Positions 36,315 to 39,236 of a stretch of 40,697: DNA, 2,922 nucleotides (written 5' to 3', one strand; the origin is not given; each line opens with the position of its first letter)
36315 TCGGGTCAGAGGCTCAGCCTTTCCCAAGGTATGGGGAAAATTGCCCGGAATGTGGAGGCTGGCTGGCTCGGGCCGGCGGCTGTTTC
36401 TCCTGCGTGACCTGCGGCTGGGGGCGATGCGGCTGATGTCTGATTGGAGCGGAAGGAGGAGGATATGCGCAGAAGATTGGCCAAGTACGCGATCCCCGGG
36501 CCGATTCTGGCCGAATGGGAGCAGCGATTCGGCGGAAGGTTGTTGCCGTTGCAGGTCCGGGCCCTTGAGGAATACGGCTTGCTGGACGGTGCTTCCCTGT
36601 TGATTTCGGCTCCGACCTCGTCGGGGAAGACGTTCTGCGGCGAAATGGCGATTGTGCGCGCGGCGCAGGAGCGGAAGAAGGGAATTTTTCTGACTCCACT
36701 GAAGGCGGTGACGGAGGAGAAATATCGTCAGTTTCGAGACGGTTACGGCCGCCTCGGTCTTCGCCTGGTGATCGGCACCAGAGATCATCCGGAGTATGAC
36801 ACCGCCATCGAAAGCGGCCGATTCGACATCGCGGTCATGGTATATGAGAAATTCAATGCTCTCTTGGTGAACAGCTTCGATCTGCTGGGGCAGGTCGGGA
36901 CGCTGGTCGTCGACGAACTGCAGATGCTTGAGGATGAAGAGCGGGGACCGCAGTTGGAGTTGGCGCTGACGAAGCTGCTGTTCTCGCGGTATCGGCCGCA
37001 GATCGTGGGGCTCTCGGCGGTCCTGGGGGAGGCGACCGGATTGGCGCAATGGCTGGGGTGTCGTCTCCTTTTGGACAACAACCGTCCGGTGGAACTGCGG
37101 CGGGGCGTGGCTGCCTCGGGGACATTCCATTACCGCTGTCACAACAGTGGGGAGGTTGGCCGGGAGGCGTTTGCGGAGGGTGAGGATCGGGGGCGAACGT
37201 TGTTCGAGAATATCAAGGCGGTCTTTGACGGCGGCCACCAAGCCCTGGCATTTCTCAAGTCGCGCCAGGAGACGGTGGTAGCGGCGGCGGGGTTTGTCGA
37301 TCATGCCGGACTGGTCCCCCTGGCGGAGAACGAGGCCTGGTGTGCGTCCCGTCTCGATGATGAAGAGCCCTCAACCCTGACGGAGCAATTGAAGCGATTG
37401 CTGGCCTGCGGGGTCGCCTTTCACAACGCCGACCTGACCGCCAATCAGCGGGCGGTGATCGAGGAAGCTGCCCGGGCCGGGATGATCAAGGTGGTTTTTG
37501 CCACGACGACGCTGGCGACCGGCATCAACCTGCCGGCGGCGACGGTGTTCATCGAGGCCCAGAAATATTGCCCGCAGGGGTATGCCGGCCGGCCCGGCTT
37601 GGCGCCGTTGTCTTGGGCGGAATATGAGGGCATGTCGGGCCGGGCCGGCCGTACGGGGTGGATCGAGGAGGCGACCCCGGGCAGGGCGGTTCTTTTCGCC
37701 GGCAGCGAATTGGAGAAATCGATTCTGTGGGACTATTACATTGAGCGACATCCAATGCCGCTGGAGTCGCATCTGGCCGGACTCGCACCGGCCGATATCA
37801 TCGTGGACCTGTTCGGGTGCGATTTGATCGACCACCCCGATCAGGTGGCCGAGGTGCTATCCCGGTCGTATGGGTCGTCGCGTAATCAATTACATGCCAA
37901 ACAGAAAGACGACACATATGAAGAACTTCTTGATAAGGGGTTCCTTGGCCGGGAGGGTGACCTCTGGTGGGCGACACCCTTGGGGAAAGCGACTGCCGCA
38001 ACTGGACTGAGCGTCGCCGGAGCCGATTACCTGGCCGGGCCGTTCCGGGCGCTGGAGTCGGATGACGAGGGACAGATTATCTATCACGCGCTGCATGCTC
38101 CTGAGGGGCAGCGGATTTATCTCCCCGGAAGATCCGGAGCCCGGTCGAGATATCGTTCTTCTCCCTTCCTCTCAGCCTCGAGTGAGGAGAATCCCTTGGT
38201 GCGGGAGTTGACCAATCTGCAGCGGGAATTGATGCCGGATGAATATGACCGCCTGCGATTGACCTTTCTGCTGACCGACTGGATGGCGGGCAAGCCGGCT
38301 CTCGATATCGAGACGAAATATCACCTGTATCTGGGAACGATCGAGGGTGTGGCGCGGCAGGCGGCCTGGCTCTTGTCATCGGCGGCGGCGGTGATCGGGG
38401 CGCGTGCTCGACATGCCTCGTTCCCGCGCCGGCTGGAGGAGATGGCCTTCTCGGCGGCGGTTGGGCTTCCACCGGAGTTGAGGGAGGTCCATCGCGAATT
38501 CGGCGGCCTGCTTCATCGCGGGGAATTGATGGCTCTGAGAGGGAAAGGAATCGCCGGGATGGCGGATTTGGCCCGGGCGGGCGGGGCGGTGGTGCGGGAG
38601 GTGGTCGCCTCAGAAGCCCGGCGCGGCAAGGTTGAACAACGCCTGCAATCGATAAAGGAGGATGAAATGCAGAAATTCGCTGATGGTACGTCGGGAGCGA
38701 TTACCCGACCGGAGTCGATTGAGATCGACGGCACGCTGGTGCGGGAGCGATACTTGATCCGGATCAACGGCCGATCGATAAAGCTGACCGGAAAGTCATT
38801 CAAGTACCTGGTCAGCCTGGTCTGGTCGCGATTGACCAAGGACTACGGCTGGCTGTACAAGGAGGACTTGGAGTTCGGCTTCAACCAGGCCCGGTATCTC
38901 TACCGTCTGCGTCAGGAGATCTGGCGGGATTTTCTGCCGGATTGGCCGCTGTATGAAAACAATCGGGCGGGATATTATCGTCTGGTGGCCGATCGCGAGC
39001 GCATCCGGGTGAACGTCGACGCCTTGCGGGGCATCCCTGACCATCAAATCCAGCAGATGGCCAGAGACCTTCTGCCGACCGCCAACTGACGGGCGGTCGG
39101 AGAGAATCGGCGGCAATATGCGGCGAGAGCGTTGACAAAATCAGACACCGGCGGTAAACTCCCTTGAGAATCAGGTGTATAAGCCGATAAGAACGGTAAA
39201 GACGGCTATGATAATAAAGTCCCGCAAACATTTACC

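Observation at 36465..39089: Bacterial Hel308/Ski2-like helicase with a DELQ motif II and an added OmpR/PhoB-type winged-helix DNA-binding domain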

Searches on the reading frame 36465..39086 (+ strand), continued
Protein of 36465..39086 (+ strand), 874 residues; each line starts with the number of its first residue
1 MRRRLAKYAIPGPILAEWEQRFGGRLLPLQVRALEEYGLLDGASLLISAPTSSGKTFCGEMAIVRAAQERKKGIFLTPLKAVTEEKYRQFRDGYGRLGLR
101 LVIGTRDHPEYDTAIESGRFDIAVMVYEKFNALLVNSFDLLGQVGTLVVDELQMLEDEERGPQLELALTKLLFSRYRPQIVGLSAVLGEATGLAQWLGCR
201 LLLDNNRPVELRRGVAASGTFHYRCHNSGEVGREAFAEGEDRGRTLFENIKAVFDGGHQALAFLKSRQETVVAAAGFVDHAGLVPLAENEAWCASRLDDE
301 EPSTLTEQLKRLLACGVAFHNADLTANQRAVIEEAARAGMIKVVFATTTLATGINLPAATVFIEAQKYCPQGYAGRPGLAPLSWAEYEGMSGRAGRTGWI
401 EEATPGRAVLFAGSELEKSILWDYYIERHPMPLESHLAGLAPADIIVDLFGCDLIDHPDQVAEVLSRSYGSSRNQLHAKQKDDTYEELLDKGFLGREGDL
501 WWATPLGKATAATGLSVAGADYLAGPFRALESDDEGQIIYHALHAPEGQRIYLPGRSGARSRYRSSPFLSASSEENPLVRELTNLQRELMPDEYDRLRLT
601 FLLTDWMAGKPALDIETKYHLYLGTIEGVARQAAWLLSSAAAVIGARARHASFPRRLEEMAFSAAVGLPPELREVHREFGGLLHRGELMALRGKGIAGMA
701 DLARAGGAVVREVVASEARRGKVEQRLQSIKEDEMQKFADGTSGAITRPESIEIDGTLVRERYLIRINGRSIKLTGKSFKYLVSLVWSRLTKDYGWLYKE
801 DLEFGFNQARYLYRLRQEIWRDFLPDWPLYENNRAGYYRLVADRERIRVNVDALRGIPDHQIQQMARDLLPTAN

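Call 26: find_encoding_contigs(protein=P0060, flank=6000, max_places=1)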
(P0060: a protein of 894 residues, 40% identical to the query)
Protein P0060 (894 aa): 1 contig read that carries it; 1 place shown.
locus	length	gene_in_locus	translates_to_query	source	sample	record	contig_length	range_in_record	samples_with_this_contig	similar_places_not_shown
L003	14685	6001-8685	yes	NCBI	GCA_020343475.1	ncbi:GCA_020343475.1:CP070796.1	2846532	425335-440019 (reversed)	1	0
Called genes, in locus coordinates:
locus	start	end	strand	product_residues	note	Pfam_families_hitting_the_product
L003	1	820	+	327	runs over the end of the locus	PF00474:SSF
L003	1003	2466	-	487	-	PF11794:HpaB_N, PF03241:HpaB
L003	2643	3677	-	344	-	PF09459:EB_dh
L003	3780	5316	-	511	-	PF01590:GAF, PF13185:GAF_2, PF13492:GAF_3 (weak), PF01590:GAF, PF13185:GAF_2, PF13492:GAF_3, PF07228:SpoIIE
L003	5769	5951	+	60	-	-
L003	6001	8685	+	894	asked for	PF00270:DEAD, PF00271:Helicase_C, PF21280:Helicase_dom4_arc (weak)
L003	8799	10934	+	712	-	PF02190:LON_substr_bdg, PF00004:AAA, PF22667:Lon_lid, PF05362:Lon_C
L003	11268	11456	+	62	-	-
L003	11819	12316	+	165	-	PF00581:Rhodanese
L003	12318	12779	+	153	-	PF07291:MauE, PF07681:DoxX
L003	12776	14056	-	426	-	PF07660:STN (weak), PF03958:Secretin_N (faint), PF00263:Secretin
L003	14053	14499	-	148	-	PF16537:T2SSB (weak), PF23862:CdsD_C (weak)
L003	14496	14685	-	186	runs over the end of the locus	-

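Call 27: find_encoding_contigs(protein=P0105, flank=6000, max_places=1)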
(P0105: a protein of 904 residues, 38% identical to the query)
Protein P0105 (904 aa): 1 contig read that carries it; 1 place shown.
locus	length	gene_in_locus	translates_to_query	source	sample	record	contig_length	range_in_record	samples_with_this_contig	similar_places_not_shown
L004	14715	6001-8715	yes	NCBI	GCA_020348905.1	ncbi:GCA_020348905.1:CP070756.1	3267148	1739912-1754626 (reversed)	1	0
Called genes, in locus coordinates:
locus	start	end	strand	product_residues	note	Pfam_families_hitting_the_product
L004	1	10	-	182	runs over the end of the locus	PF12844:HTH_19 (weak), PF13560:HTH_31 (faint), PF13744:HTH_37 (weak), PF01381:HTH_3, PF13443:HTH_26 (weak), PF07883:Cupin_2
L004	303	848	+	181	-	PF13505:OMP_b-brl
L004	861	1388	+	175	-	-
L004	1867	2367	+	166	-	PF02472:ExbD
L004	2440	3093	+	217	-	PF02472:ExbD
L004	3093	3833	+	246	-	PF03544:TonB_C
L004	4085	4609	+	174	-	PF02472:ExbD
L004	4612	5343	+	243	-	PF03544:TonB_C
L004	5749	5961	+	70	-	-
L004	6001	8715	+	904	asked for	PF00270:DEAD, PF04851:ResIII (weak), PF22527:DEXQc_Suv3 (weak), PF00271:Helicase_C (weak)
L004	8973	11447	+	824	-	PF02190:LON_substr_bdg, PF00004:AAA, PF22667:Lon_lid, PF05362:Lon_C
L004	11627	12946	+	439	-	PF00919:UPF0004, PF04055:Radical_SAM, PF01938:TRAM (weak)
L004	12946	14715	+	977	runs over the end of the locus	PF01590:GAF (faint), PF13185:GAF_2, PF13492:GAF_3 (weak), PF00072:Response_reg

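Call 28: find_encoding_contigs(protein=P0112, flank=6000, max_places=1)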
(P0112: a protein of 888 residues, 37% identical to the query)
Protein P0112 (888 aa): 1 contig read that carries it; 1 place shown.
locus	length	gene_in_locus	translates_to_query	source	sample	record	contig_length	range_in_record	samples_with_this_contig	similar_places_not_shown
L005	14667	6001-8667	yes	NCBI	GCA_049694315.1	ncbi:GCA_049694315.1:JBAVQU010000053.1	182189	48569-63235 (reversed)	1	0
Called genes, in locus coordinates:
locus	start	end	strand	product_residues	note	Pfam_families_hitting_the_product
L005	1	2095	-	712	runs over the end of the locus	PF00082:Peptidase_S8, PF13860:FlgD_ig (faint), PF19190:BACON_2 (weak)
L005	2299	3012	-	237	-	PF22113:Mtrc-MtrF_II-IV_dom (faint), PF14522:Cytochrome_C7 (faint), PF13435:Cytochrome_C554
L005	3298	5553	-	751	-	PF18072:FGAR-AT_linker, PF00586:AIRS, PF02769:AIRS_C, PF00586:AIRS, PF02769:AIRS_C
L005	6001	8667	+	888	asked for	PF04851:ResIII, PF00270:DEAD, PF22527:DEXQc_Suv3 (weak), PF00271:Helicase_C (weak), PF14520:HHH_5 (faint), PF21280:Helicase_dom4_arc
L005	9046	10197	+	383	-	PF06114:Peptidase_M78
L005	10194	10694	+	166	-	PF14367:DUF4411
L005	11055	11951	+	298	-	PF00990:GGDEF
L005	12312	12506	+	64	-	-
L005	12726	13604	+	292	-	PF00106:adh_short, PF08659:KR (weak), PF08643:DUF1776, PF13561:adh_short_C2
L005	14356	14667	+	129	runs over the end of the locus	-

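Call 60: predict_structure(alignment_id=A4)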
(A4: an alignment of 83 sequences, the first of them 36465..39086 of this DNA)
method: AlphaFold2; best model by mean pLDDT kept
length: 874 residues; sequences in the alignment: 83
mean_pLDDT: 87.0   pTM: 0.78
mean pLDDT of the five models: 87.0, 86.9, 86.4, 85.9, 85.6
residues with pLDDT >= 90: 470; 70-90: 327; 50-70: 51; < 50: 26
segments of 3 or more residues with pLDDT < 50: 398-401, 557-565, 739-746
pLDDT, mean of each block of 10 residues (from residue 1): 87 90 86 95 94 86 95 94 89 90 87 92 95 94 97 89 95 95 87 95 87 93 93 88 89 92 92 95 94 87 88 95 86 89 89 79 87 63 86 68 79 91 88 89 96 93 93 71 92 95 96 95 77 88 92 63 50 71 84 86 94 89 90 94 89 91 94 90 90 89 84 86 88 62 49 90 89 92 94 87 78 86 68 87 90 91 90 50
secondary structure, 60 per line:
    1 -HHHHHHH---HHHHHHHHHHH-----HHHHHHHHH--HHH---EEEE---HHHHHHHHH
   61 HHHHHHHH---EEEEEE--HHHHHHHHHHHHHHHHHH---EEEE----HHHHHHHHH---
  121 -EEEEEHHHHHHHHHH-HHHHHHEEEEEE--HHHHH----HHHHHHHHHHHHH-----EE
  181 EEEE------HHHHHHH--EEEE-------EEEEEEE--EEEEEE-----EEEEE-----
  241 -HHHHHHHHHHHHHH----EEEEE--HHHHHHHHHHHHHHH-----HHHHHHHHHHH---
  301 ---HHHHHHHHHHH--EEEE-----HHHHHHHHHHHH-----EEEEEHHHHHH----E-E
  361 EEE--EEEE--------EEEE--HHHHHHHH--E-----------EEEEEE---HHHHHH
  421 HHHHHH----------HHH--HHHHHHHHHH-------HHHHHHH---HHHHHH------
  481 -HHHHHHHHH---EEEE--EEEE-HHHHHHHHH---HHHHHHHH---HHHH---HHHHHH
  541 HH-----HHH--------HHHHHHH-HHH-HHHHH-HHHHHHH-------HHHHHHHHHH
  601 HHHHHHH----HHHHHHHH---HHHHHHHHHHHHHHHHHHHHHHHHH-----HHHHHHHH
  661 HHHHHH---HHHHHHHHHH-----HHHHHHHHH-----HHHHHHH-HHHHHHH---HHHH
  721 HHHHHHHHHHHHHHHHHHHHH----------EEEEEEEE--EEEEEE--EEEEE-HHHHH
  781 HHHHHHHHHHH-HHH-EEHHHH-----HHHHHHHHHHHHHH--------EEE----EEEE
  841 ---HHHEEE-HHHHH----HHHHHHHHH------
elements in order (helices of 4 or more, strands of 3 or more residues): H2-8 H12-22 H28-36 E45-48 H52-68 E72-77 H80-97 E101-104 H109-117 E122-126 H127-136 H138-143 E144-149 H152-156 H161-173 E179-184 H191-197 E200-203 E211-217 E220-225 E231-235 H242-255 E260-264 H267-281 H287-297 H304-314 E317-320 H326-337 E343-347 H348-353 E360-363 E366-369 E378-381 H384-391 E406-411 H415-426 H442-451 H459-465 H469-474 H482-490 E494-497 E500-503 H505-513 H517-524 H528-531 H535-542 H559-565 H571-575 H577-583 H591-607 H612-619 H623-647 H653-666 H670-679 H685-693 H699-705 H707-713 H717-741 E752-759 E762-767 E770-774 H776-791 H799-802 H808-821 E830-832 E837-840 E847-849 H851-855 H860-868

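Call 65: fold_search(model_id=the predicted structure, library=pdb)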
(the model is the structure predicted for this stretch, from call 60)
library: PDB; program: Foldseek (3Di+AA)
matches with E <= 10: 1575; with E <= 0.001: 897
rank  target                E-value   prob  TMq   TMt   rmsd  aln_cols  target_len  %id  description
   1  2va8_B                2.9e-39  1.00  0.67  0.83   4.6       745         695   26  DNA Repair Helicase Hel308 (released 2008-01-15)
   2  2va8_A                7.3e-39  1.00  0.66  0.82   4.9       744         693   26  DNA Repair Helicase Hel308 (released 2008-01-15)
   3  2zj5                  1.0e-36  1.00  0.67  0.85   3.8       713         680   24  Archaeal DNA helicase Hjm complexed with ADP in form 1 (released 2009-02-10)
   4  9b15_A                1.0e-36  1.00  0.67  0.85   4.3       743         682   24  Superfamily 2 helicase Hel308 containing the beta-hairpin from DNA pol theta helicase-like domain (released 2025-03-19)
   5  2zj2                  2.4e-36  1.00  0.66  0.87   3.6       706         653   25  Archaeal DNA helicase Hjm apo state in form 1 (released 2009-02-10)
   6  2zj8                  4.5e-36  1.00  0.69  0.86   4.8       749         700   24  Archaeal DNA helicase Hjm apo state in form 2 (released 2009-02-10)
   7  9b15_B                1.2e-35  1.00  0.68  0.86   4.1       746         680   25  Superfamily 2 helicase Hel308 containing the beta-hairpin from DNA pol theta helicase-like domain (released 2025-03-19)
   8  2p6r_A                2.3e-35  1.00  0.66  0.83   4.3       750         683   24  Crystal structure of superfamily 2 helicase Hel308 in complex with unwound DNA (released 2007-06-12)
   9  5a9j_B                9.9e-35  1.00  0.67  0.73   5.6       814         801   23  Crystal structure of the Helicase domain of human DNA polymerase theta, apo-form (released 2015-12-16)
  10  5aga                  1.6e-34  1.00  0.68  0.75   4.7       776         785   25  Crystal structure of the Helicase domain of human DNA polymerase theta in complex with AMPPNP (released 2015-02-25)
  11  9bpa_A                2.4e-34  1.00  0.66  0.77   6.0       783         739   24  Human DNA polymerase theta helicase domain in complex with inhibitor AB25583, tetramer form (released 2024-08-28)
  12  5a9j_D                4.0e-34  1.00  0.67  0.75   6.0       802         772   23  Crystal structure of the Helicase domain of human DNA polymerase theta, apo-form (released 2015-12-16)
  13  9bh6_A                7.4e-34  1.00  0.68  0.76   5.6       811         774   23  Human DNA polymerase theta helicase domain tetramer in the apo form (released 2024-05-01)
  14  5a9f                  8.5e-34  1.00  0.68  0.75   5.6       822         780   23  Crystal structure of the Helicase domain of human DNA polymerase theta in complex with ADP (released 2015-12-16)
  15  9asj_A                1.6e-33  1.00  0.67  0.78   6.2       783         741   25  Human DNA polymerase theta helicase domain in complex with AMP-PNP, dimer form (released 2024-06-26)
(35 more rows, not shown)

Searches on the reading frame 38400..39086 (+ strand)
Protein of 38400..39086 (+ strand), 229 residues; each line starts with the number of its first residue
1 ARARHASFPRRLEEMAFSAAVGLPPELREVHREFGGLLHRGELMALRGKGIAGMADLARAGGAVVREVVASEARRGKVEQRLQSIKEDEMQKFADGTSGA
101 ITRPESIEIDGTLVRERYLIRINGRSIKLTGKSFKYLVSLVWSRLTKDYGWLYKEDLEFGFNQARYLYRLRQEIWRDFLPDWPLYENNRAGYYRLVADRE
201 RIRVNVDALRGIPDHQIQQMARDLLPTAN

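Call 6: search_protein_families(library=pfam, proteins=[window:38400-39086:+], max_evalue=10)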
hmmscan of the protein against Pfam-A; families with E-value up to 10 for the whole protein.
window:38400-39086:+ (229 aa): 0 families

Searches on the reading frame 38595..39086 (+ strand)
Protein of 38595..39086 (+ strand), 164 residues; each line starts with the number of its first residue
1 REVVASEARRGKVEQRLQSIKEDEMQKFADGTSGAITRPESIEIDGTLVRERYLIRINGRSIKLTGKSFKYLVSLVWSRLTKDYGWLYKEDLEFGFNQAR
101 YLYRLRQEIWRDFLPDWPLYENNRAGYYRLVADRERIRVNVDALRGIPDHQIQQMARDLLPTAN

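Call 6: search_protein_families(library=pfam, proteins=[window:38595-39086:+], max_evalue=10)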
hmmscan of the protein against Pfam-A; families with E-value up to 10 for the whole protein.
window:38595-39086:+ (164 aa): 0 families

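Call 8: search_solved_structures(query=window:38595-39086:+, max_evalue=10, show_alignments=2)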
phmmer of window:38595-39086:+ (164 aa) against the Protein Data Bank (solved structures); distinct sequences matched with E-value up to 10: 1.
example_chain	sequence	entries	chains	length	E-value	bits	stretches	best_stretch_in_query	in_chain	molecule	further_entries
5x2g_A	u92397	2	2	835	0.93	12.4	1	76-125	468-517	CRISPR-associated endonuclease Cas9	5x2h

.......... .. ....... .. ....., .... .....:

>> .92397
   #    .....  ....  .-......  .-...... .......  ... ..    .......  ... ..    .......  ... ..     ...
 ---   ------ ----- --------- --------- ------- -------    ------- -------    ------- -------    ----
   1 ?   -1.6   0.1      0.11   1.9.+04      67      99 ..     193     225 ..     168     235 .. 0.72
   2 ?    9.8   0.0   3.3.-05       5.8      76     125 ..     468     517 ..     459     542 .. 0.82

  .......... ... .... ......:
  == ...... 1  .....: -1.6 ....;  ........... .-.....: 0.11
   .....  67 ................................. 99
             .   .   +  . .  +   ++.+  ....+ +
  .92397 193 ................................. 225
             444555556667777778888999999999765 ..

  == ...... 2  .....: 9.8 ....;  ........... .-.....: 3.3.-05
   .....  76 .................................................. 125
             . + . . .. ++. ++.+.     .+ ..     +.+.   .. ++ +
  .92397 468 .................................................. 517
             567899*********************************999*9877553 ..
